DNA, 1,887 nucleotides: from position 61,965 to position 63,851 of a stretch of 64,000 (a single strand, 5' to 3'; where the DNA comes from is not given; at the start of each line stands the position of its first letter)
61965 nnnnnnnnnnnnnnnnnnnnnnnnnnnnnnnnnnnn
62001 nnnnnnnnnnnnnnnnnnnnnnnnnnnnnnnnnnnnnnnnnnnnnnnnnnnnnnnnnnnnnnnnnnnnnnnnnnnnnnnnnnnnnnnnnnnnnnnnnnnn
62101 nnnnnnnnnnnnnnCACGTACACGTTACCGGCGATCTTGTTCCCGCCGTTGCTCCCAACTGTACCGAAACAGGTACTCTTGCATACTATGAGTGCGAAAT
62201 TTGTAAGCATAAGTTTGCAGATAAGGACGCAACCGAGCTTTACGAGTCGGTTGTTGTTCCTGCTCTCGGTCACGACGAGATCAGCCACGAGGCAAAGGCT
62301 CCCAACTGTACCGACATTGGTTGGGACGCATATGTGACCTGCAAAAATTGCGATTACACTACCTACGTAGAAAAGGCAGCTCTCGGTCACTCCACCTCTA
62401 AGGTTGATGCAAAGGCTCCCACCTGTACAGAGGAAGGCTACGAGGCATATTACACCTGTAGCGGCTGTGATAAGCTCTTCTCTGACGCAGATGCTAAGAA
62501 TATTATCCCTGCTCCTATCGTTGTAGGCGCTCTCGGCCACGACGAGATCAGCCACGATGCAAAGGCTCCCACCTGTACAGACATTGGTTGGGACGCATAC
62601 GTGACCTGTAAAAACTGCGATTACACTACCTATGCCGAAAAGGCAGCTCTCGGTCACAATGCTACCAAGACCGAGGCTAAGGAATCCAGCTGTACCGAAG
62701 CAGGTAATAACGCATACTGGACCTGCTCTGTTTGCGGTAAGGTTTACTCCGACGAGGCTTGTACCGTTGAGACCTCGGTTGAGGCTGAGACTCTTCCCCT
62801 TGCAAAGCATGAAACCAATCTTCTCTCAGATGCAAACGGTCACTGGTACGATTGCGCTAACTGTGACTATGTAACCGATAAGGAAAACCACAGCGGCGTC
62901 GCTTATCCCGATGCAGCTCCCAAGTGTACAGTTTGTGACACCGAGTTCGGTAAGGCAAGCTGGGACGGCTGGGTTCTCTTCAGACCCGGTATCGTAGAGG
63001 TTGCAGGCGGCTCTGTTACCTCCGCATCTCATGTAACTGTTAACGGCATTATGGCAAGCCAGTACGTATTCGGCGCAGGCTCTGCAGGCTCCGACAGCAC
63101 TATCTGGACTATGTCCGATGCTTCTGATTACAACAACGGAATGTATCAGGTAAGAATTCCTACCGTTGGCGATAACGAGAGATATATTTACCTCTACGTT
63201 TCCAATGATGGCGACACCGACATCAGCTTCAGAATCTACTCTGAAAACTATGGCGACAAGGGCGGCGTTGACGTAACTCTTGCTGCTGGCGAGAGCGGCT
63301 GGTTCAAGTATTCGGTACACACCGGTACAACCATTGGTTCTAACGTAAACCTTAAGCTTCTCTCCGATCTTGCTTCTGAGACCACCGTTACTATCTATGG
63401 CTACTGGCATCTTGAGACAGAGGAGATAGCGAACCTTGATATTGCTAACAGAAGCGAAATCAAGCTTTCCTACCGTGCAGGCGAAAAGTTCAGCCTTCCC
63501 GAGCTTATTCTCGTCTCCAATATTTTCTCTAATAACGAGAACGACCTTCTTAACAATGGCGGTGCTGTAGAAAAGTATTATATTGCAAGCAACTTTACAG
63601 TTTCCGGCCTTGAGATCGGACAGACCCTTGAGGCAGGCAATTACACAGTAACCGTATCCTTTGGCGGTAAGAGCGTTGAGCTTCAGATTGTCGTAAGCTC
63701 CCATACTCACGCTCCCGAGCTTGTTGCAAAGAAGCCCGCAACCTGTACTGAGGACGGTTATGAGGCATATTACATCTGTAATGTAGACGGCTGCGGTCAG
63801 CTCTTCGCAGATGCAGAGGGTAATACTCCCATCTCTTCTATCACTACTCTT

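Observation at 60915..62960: Repeated extracytoplasmic His-Cys3 module in two alternating flavours; possible zinc-knuckle or disulfide mini-domain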

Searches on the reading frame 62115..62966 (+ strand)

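Call 58: search_protein_families(library=pfam, proteins=[window:62115-62966:+], max_evalue=10)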
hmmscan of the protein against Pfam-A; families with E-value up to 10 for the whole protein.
window:62115-62966:+ (284 aa): 15 families
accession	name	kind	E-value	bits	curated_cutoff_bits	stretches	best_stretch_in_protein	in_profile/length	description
PF23674.1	RYYR-CCHC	-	0.00051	20.4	27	2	104-129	31-55/79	RYYR-CCHC domain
PF17032.10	Zn_ribbon_15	-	0.014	16.7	28.9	2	102-174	27-64/73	zinc-ribbon family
PF25429.1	zf-POGZ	-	0.028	15.3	27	2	161-181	21-41/43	POGZ-like double zinc finger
PF00096.32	zf-C2H2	-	0.036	15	25.2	3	113-126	1-14/23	Zinc finger, C2H2 type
PF12056.13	DUF3537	-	0.036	13.3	25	2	144-191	280-327/391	Protein of unknown function (DUF3537)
PF24863.1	zf-CCCH_Mcm10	-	0.13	12.5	26.8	2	73-85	256-268/293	Mcm10, CCCH-type zinc motif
PF05495.17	zf-CHY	-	0.14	13.1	31.3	1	239-277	13-51/68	CHY zinc finger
PF13894.12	zf-C2H2_4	-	0.16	13.2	27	0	25-39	1-15/24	C2H2-type zinc finger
PF02150.21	Zn_ribbon_RPB9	-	0.43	11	25.2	1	239-257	13-34/36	RNA polymerases M/15 Kd subunit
PF25414.1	zf-C2H2_Z280C_D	-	0.44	10.8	22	0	247-256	7-16/39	Z280C/D-like C2H2 zinc finger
PF13912.12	zf-C2H2_6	-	0.54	10.8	25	1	203-212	3-12/27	C2H2-type zinc finger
PF23580.1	Znf_XAF1_N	-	0.78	9.7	27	0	74-80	6-12/30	XIAP-associated factor 1-like, N-terminal zinc finger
PF08209.17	Sgf11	-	1.6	8.8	26.4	0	161-169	3-11/33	Sgf11 (transcriptional regulation protein)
PF21349.2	RUBY_RBDX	-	1.8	8.5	26.5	2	202-215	1-15/30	Rubrerythrin, rubredoxin-like domain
PF23447.1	DUF7128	-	8.5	6.8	25.7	2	242-258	10-26/44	Domain of unknown function (DUF7128)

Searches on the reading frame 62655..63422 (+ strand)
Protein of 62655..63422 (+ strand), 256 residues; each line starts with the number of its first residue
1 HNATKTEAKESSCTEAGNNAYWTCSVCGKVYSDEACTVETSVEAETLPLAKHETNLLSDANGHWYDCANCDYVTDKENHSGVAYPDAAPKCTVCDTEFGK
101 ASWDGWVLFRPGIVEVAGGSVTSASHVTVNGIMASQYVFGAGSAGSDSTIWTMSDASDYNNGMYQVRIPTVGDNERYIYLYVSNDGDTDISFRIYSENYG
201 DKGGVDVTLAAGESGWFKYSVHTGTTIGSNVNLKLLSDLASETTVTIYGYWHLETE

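Call 73: predict_structure(alignment_id=A5)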
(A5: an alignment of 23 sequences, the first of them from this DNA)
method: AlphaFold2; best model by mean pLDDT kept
length: 256 residues; sequences in the alignment: 23
mean_pLDDT: 82.3   pTM: 0.59
mean pLDDT of the five models: 82.3, 81.8, 81.4, 79.4, 78.4
residues with pLDDT >= 90: 123; 70-90: 74; 50-70: 41; < 50: 18
segments of 3 or more residues with pLDDT < 50: 152-166
pLDDT, mean of each block of 10 residues (from residue 1): 97 96 98 98 97 92 93 89 65 79 56 60 84 85 83 48 53 78 95 85 90 94 74 91 90 57
secondary structure, 60 per line:
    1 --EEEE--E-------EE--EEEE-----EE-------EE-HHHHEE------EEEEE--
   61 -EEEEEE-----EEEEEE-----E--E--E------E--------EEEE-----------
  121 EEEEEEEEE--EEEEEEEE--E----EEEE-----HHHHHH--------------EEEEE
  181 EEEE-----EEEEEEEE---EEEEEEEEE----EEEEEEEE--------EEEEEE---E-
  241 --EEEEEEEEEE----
elements in order: E3-6 E21-24 H42-45 E54-58 E62-67 E73-78 E106-109 E121-129 E132-139 E147-150 H156-161 E176-184 E190-197 E201-209 E214-221 E230-235 E243-252

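Call 77: fold_search(model_id=the predicted structure, library=pdb)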
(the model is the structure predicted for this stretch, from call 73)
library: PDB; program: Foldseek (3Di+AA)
matches with E <= 10: 1751; with E <= 0.001: 22
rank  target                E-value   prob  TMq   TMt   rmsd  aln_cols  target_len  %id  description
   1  2c26                  8.1e-05  1.00  0.36  0.37  18.0       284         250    7  Structural basis for the promiscuous specificity of the carbohydrate- binding modules from the beta-sandwich super famil (released 2005-10-18)
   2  3c7e                  1.9e-04  1.00  0.30  0.18  19.3       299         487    8  Crystal structure of a glycoside hydrolase family 43 arabinoxylan arabinofuranohydrolase from Bacillus subtilis. (released 2008-11-18)
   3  9cyn_A                2.0e-04  1.00  0.33  0.39   8.9       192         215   11  Flagellar filament sheath protein FlaA1 (released 2026-03-18)
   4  8ond_A                2.2e-04  0.94  0.21  0.17  20.3       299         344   13  Structure of the C-terminal domains of the Bdellovibrio bacteriovorus Bd2133 fibre (released 2023-10-25)
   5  8xmz_A                2.3e-04  1.00  0.31  0.51   6.9       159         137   17  Crystal structure of a novel porphyran-binding carbohydrate binding module (released 2024-01-17)
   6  2w5f_A                2.3e-04  1.00  0.30  0.17   7.2       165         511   17  High resolution crystallographic structure of the Clostridium thermocellum N-terminal endo-1,4-beta-D-xylanase 10B (Xy (released 2010-01-19)
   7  8a28_A                2.7e-04  1.00  0.35  0.25   5.4       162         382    8  Structure of the astacin zymogen of LAST-MAM from Limulus polyphemus (released 2022-10-19)
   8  3k4z_A                4.2e-04  1.00  0.36  0.34   6.2       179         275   13  Crystal Structure of the Cellulosomal CBM4 from Clostridium thermocellum Cellulase CbhA (released 2010-07-28)
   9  3jxs_A                4.2e-04  1.00  0.34  0.48   5.9       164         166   12  Crystal structure of XG34, an evolved xyloglucan binding CBM (released 2009-10-27)
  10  2wys_A                4.2e-04  1.00  0.32  0.18   7.1       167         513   15  High resolution crystallographic structure of the Clostridium thermocellum N-terminal endo-1,4-beta-D-xylanase 10B (Xy (released 2010-08-25)
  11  7kwc                  4.2e-04  1.00  0.36  0.37  26.0       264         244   13  Surface glycan-binding protein B (truncated) from Bacteroides thetaiotaomicron (released 2021-02-17)
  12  8hcj_C                4.4e-04  1.00  0.32  0.21  19.6       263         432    8  Structure of GH43 family enzyme, Xylan 1, 4 Beta- xylosidase from pseudopedobacter saltans (released 2023-11-15)
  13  6fhj                  4.4e-04  1.00  0.34  0.11  18.6       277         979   14  Structural dynamics and catalytic properties of a multi-modular xanthanase, native. (released 2018-08-29)
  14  2zex_A                4.9e-04  1.00  0.30  0.45   7.0       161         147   13  Family 16 carbohydrate binding module (released 2008-03-04)
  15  7zkq_A                4.9e-04  1.00  0.33  0.38   8.0       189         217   10  Early Pp module assembly intermediate of complex I (released 2022-11-23)
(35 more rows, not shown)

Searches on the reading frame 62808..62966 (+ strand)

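Call 81: search_protein_families(library=pfam, proteins=[window:62808-62966:+], max_evalue=0.01)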
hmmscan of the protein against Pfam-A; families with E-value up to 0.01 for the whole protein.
window:62808-62966:+ (53 aa): 2 families
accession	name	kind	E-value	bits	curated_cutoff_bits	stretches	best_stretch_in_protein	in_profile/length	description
PF05495.17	zf-CHY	-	0.0033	18.2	31.3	1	9-46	14-51/68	CHY zinc finger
PF02150.21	Zn_ribbon_RPB9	-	0.0062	16.8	25.2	0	7-26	12-34/36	RNA polymerases M/15 Kd subunit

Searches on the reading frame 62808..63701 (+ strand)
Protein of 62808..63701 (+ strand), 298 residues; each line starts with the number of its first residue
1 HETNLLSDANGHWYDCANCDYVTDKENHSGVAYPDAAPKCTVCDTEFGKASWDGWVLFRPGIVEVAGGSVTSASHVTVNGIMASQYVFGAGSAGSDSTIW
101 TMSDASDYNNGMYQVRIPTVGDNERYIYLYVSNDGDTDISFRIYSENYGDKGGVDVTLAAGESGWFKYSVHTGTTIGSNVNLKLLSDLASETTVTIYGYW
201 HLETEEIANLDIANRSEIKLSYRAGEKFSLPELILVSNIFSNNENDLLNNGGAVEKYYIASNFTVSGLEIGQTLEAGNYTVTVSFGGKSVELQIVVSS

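Call 53: find_homologous_proteins(query=window:62808-63701:+, max_evalue=0.001)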
Query window:62808-63701:+ (298 aa): 4 proteins with E <= 0.001 among 1232 candidates.
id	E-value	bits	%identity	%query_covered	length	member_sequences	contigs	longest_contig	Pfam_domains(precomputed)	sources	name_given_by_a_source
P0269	2.9e-33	133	35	95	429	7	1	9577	PF23674.2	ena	-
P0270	2.5e-32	130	36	76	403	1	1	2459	PF23674.2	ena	-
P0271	3.0e-28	117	33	96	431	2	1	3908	-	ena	-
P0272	1.6e-27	114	35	78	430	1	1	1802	PF23674.2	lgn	-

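Call 58: search_protein_families(library=pfam, proteins=[P0269, P0270], max_evalue=10)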
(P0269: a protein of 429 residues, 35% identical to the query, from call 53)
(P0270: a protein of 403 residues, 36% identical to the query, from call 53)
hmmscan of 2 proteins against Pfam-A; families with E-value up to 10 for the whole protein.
P0269 (429 aa): 13 families
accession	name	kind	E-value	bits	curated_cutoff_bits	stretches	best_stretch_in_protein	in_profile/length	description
PF23674.1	RYYR-CCHC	-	3.9e-06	27.2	27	2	48-64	31-47/79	RYYR-CCHC domain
PF07523.18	Big_3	-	9.3e-05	23.1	21.2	1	358-426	2-67/68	Bacterial Ig-like domain (group 3)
PF21633.3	MOV-10_Ig-like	-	0.038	14.5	27.4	1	252-292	18-57/126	Helicase MOV-10, Ig-like domain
PF14292.12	SusE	-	0.045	14.4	25.2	1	262-310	14-63/106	SusE outer membrane protein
PF03660.19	PHF5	-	0.068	13.8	26.7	1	50-126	14-88/104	PHF5-like protein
PF00096.32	zf-C2H2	-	0.085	13.8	25.2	0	108-121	1-14/23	Zinc finger, C2H2 type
PF24053.1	DUF7356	-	0.15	12.4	27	1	264-318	30-84/105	Domain of unknown function (DUF7356)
PF00301.25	Rubredoxin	-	2.4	8.7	23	0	108-122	2-16/47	Rubredoxin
PF03854.20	zf-P11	-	2.4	8.3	25.6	0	105-117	19-31/50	P-11 zinc finger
PF23783.1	Zn_ribbon_TiaS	-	2.6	8.3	27.3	1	99-115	11-27/41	TiaS C-terminal zinc ribbon domain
PF14445.12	Prok-RING_2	-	2.9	8.6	22.4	0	98-118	32-52/56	Prokaryotic RING finger family 2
PF09723.15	Zn_ribbon_8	-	3.4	8.2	34.4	1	108-123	6-21/41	Zinc ribbon domain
PF23549.1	Zn_ribbon_GRF_2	-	8.4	6.7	27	1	52-64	25-37/45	GRF-like zinc ribbon domain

P0270 (403 aa): 11 families
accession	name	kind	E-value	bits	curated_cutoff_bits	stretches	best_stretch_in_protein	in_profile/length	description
PF23674.1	RYYR-CCHC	-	1.1e-05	25.6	27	2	48-65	31-48/79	RYYR-CCHC domain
PF07523.18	Big_3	-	0.029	15.1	21.2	1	358-380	2-24/68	Bacterial Ig-like domain (group 3)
PF23104.1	Zf-C2H2_ZNF451_6th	-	0.053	14.1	27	1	59-72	4-17/25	Sixth Zinc fingers C2H2 type, ZNF451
PF03665.18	UPF0172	-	0.088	13.2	24.4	1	323-383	58-117/192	Uncharacterised protein family (UPF0172)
PF00096.32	zf-C2H2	-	0.12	13.3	25.2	1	57-68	1-12/23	Zinc finger, C2H2 type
PF03660.19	PHF5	-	0.16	12.7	26.7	1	51-126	15-88/104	PHF5-like protein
PF09723.15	Zn_ribbon_8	-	1.5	9.3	34.4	1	108-124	6-22/41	Zinc ribbon domain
PF00301.25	Rubredoxin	-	2.1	8.9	23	0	108-122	2-16/47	Rubredoxin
PF23783.1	Zn_ribbon_TiaS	-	2.1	8.6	27.3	1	100-115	12-27/41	TiaS C-terminal zinc ribbon domain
PF23549.1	Zn_ribbon_GRF_2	-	6.9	7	27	1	52-64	25-37/45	GRF-like zinc ribbon domain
PF03854.20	zf-P11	-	7.3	6.8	25.6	0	155-166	19-30/50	P-11 zinc finger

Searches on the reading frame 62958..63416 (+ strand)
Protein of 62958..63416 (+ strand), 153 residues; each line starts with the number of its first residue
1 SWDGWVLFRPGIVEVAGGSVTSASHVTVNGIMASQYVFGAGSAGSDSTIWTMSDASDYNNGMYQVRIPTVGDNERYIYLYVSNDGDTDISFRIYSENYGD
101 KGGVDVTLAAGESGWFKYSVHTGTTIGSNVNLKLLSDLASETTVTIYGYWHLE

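Call 63: find_homologous_proteins(query=A4, max_evalue=0.001)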
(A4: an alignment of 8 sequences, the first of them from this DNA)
Query A4 (8 sequences) (153 aa, profile of the alignment): 4 proteins with E <= 0.001 among 1316 candidates.
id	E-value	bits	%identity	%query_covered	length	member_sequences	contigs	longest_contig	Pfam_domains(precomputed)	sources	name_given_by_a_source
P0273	4.2e-44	168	22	56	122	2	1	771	-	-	-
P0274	4.8e-44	168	21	81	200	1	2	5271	-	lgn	-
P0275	1.0e-40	157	21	80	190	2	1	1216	-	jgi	jgi:hypothetical protein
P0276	4.4e-29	119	27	48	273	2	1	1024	-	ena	-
